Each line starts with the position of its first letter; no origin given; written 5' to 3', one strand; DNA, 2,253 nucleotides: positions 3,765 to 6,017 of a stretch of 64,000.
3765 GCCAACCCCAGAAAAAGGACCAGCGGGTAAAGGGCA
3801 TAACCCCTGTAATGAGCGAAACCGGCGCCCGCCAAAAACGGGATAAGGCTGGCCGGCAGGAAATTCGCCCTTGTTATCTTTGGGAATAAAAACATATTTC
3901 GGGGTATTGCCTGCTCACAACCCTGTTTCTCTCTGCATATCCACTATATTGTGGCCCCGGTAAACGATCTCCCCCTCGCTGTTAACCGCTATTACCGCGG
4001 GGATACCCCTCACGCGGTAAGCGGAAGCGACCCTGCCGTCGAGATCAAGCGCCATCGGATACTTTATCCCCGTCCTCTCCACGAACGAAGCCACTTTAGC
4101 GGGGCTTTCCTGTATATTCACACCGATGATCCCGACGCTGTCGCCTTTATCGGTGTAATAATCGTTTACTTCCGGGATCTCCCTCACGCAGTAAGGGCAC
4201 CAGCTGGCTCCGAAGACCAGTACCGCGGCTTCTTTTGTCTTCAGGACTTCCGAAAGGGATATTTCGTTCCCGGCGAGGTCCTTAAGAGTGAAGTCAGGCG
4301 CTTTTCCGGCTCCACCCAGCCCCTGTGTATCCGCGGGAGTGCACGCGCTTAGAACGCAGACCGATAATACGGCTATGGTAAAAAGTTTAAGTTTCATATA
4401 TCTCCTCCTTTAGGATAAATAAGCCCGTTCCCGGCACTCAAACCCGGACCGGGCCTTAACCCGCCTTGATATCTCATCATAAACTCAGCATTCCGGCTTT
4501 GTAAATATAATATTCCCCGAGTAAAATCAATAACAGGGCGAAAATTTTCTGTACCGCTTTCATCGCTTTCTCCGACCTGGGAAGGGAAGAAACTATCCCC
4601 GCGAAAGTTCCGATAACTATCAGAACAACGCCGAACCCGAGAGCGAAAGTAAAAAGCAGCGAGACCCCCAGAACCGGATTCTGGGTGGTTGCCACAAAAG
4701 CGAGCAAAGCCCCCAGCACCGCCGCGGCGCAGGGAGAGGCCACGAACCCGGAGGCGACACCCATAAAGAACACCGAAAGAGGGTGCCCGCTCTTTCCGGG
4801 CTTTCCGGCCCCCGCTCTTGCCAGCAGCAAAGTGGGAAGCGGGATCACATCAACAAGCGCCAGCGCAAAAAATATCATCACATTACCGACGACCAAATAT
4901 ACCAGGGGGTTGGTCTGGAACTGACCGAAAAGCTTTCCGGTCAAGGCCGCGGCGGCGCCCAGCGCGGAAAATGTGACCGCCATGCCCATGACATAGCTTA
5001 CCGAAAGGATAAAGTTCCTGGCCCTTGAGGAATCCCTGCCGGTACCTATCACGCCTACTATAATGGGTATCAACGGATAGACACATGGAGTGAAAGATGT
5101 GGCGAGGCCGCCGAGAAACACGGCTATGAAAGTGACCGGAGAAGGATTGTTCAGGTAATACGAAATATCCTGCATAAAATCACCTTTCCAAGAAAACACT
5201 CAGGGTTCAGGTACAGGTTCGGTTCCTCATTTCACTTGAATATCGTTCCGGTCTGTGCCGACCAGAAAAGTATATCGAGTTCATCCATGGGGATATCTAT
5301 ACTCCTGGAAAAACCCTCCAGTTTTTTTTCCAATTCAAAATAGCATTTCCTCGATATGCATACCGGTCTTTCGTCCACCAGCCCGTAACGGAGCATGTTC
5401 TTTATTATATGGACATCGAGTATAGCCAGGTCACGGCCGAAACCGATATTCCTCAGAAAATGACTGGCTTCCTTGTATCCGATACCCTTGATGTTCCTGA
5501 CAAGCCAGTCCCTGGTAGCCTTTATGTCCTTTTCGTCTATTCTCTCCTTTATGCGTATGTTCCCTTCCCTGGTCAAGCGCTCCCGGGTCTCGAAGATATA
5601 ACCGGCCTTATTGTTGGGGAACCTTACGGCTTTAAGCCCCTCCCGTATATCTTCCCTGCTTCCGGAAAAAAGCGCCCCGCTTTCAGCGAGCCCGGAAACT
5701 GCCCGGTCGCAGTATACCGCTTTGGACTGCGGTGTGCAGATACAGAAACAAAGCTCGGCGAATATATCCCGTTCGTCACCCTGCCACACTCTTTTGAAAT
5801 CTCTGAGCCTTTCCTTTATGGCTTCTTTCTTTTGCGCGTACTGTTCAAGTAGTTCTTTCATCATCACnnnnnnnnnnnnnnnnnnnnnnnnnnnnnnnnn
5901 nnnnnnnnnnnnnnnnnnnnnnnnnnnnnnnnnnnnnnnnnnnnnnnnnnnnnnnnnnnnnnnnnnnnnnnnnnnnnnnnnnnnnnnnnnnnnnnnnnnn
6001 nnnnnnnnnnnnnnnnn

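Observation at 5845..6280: Split ferritin-like (rubrerythrin-family) domain encoded as two overlapping small ORFs translationally coupled to trxB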

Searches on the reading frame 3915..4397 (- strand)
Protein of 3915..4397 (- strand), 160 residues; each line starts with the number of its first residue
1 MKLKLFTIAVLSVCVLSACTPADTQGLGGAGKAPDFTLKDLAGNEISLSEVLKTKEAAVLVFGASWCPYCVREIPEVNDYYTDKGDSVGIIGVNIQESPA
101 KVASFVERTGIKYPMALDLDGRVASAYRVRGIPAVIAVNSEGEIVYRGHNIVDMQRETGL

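Call 3: search_protein_families(library=pfam, proteins=[window:3915-4397:-], max_evalue=1)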
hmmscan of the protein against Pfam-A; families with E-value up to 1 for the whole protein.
window:3915-4397:- (160 aa): 8 families
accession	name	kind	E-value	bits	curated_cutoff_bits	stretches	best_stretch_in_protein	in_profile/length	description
PF00578.27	AhpC-TSA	-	5.9e-25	88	26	1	32-146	4-123/124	AhpC/TSA family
PF08534.16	Redoxin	-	4.4e-24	85.4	26.6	1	32-148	5-132/148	Redoxin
PF13905.12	Thioredoxin_8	-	3.7e-09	37.2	27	1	59-144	5-94/94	Thioredoxin-like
PF13098.12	Thioredoxin_2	-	1.2e-07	32.4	27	1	53-146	3-89/104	Thioredoxin-like domain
PF00085.26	Thioredoxin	-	1.1e-05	25.8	23.5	1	50-103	13-66/103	Thioredoxin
PF06110.17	TXD17-like_Trx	-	0.00037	20.6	23.1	1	63-98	34-69/119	Thioredoxin domain-containing protein 17-like, thioredoxin domain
PF14595.12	Thioredoxin_9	-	0.0057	17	25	1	52-78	38-64/129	Thioredoxin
PF13192.12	Thioredoxin_3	-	0.05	14.1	24.8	0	102-149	20-64/76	Thioredoxin domain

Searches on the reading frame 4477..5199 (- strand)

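Call 3: search_protein_families(library=pfam, proteins=[window:4477-5199:-], max_evalue=1)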
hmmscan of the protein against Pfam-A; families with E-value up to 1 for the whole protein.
window:4477-5199:- (240 aa): 4 families
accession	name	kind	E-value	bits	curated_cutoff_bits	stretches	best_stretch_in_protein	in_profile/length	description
PF02683.22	DsbD_TM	-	2.8e-44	151.5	27.1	1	24-227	4-210/219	Cytochrome C biogenesis protein transmembrane domain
PF13386.12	DsbD_2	-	8.5e-13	49.1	24.9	1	27-228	2-197/199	Cytochrome C biogenesis protein transmembrane region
PF01810.24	LysE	-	0.13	12.2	25.6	0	161-233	120-191/193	LysE type translocator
PF15125.11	TMEM238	-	0.33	11.6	27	1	70-114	6-48/64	TMEM238 protein family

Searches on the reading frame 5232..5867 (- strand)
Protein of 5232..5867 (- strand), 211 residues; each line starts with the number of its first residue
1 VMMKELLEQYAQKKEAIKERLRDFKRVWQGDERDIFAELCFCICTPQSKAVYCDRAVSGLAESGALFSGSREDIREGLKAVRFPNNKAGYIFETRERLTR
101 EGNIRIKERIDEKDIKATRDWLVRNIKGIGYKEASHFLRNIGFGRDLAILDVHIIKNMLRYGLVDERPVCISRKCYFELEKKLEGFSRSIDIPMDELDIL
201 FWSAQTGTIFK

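Call 3: search_protein_families(library=pfam, proteins=[window:5232-5867:-], max_evalue=1)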
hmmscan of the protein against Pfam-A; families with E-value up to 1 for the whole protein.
window:5232-5867:- (211 aa): 3 families
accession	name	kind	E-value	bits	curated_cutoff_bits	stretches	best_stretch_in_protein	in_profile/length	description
PF22175.2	Ogg-HhH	-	2.4e-56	190.4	27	1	17-191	1-172/173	8-oxoguanine DNA glycosylase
PF00730.31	HhH-GPD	-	0.0086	16.8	26.2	1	66-167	33-92/108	HhH-GPD superfamily base excision DNA repair protein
PF19383.4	DUF5958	-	0.081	13.7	23.6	1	6-45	5-44/125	Family of unknown function (DUF5958)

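Call 4: search_protein_families(library=ncbifam, proteins=[window:5232-5867:-], max_evalue=1)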
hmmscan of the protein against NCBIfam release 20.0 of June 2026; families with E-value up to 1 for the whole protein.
window:5232-5867:- (211 aa): 3 families
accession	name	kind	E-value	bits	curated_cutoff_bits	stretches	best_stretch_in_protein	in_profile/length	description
NF002305.0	PRK01229.1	equivalog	1.2e-62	211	183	1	2-211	4-210/210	N-glycosylase/DNA lyase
TIGR01083.1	nth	equivalog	0.023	14.3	211.7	1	65-168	61-153/192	endonuclease III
TIGR00058.1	Hemerythrin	subfamily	0.16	12.6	131.85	1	107-132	85-110/115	hemerythrin family non-heme iron protein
